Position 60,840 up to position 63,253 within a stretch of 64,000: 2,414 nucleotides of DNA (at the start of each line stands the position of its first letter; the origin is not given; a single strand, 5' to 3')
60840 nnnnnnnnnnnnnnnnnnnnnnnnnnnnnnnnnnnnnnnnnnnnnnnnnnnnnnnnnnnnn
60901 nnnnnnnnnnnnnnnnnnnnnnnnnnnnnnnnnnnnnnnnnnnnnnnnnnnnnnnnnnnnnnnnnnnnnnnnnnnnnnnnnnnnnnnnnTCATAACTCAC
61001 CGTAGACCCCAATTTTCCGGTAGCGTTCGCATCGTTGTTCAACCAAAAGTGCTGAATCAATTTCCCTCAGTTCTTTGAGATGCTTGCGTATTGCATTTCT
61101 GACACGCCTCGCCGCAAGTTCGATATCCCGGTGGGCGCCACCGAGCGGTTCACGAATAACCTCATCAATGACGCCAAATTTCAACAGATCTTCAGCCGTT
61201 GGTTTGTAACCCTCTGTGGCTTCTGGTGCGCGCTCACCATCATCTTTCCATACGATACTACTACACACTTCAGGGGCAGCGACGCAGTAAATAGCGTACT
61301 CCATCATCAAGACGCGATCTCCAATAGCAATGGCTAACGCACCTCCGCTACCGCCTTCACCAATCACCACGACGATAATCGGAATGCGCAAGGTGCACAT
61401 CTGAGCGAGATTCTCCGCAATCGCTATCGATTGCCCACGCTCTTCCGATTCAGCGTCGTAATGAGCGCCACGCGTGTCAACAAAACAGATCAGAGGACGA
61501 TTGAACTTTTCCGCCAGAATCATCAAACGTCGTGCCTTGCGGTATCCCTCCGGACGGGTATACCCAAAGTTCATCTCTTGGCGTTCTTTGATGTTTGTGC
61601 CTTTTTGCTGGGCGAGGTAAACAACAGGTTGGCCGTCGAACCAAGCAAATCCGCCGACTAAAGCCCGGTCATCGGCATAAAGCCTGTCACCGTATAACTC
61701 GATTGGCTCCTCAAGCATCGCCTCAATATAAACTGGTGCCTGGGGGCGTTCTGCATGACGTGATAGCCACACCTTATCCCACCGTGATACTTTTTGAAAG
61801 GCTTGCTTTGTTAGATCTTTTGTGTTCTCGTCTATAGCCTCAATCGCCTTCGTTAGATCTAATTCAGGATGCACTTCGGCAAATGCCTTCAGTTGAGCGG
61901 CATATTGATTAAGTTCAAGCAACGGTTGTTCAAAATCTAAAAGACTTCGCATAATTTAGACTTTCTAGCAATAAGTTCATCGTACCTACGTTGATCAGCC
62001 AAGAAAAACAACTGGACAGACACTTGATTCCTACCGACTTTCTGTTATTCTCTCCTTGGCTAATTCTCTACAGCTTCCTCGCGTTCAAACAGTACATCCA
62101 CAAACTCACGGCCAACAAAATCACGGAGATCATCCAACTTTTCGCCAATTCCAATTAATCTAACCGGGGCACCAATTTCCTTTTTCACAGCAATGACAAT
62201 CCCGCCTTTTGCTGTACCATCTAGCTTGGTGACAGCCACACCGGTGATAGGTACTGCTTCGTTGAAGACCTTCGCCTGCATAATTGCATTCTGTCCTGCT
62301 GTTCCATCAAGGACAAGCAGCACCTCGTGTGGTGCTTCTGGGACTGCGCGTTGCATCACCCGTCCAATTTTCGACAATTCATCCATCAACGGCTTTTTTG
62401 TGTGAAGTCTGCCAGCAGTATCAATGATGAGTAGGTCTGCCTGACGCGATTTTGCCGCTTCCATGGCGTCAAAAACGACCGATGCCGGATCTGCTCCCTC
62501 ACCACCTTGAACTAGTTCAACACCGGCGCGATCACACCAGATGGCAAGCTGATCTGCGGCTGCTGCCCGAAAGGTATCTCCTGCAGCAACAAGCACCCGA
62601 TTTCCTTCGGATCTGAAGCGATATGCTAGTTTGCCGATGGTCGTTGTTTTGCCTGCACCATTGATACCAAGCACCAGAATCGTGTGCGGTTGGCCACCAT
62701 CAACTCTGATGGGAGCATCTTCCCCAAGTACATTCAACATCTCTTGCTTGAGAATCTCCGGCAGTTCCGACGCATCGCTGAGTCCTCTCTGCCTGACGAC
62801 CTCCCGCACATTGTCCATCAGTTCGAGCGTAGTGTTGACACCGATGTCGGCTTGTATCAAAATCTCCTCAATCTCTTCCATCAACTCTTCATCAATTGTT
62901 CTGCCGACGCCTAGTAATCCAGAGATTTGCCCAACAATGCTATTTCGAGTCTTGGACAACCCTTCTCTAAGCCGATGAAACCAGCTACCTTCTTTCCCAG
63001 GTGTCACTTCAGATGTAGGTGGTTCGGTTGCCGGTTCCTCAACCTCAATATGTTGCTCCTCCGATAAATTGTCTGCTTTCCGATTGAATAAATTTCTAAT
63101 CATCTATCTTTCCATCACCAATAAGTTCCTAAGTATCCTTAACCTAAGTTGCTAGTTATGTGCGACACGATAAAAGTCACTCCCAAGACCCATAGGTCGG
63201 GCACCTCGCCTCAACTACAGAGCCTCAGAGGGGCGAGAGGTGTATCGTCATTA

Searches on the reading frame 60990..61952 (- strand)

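Call 8: search_protein_families(library=pfam, proteins=[window:60990-61952:-])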
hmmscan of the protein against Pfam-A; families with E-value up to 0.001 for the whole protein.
window:60990-61952:- (320 aa): 2 families
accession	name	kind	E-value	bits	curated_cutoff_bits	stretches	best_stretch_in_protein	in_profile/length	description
PF03255.19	ACCA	-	4e-120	401.1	23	1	5-315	2-310/310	Acetyl co-enzyme A carboxylase carboxyltransferase-like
PF01039.27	Carboxyl_trans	-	8.8e-12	44.8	22.3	1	97-245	283-427/493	Carboxyl transferase domain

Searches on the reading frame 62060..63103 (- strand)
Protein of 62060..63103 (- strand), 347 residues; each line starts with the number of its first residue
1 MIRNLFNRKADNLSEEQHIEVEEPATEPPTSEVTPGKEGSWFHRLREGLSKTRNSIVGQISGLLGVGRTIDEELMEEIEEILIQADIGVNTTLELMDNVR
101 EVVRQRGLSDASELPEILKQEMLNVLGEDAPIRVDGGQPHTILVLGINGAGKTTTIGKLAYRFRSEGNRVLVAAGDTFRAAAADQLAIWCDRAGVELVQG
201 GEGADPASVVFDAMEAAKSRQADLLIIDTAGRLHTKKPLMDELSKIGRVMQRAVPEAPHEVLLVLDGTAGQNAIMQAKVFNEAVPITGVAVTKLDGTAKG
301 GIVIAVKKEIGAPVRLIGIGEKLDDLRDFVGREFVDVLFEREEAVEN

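Call 8: search_protein_families(library=pfam, proteins=[window:62060-63103:-])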
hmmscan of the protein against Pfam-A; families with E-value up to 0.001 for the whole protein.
window:62060-63103:- (347 aa): 10 families
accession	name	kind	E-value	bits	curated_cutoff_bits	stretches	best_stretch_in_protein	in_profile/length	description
PF00448.28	SRP54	-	6.3e-72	241.8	22.7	1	140-339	2-195/196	SRP54-type protein, GTPase domain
PF02881.24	SRP54_N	-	1.6e-15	57.5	22.4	1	58-122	3-75/75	SRP54-type protein, helical bundle domain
PF13604.12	AAA_30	-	1.2e-05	25.6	27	1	142-237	21-104/191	AAA domain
PF13191.12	AAA_16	-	3e-05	25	32.6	1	133-267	18-140/167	AAA ATPase domain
PF13401.12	AAA_22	-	3.6e-05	24.5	27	1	141-265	7-120/130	AAA domain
PF03308.22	MeaB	-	0.00022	20.8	23.1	1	133-176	27-70/273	Methylmalonyl Co-A mutase-associated GTPase MeaB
PF06414.18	Zeta_toxin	-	0.00028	20.8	22.3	1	128-182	6-58/199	Zeta toxin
PF25199.1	nSTAND_NTPase5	-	0.00045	20.5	34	0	135-177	37-80/145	Novel STAND NTPase 5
PF02492.25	cobW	-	0.00054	20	20.7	0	142-241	3-102/180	CobW/HypB/UreG, nucleotide-binding domain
PF13207.12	AAA_17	-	0.00085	20.1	27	0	145-241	1-90/136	AAA domain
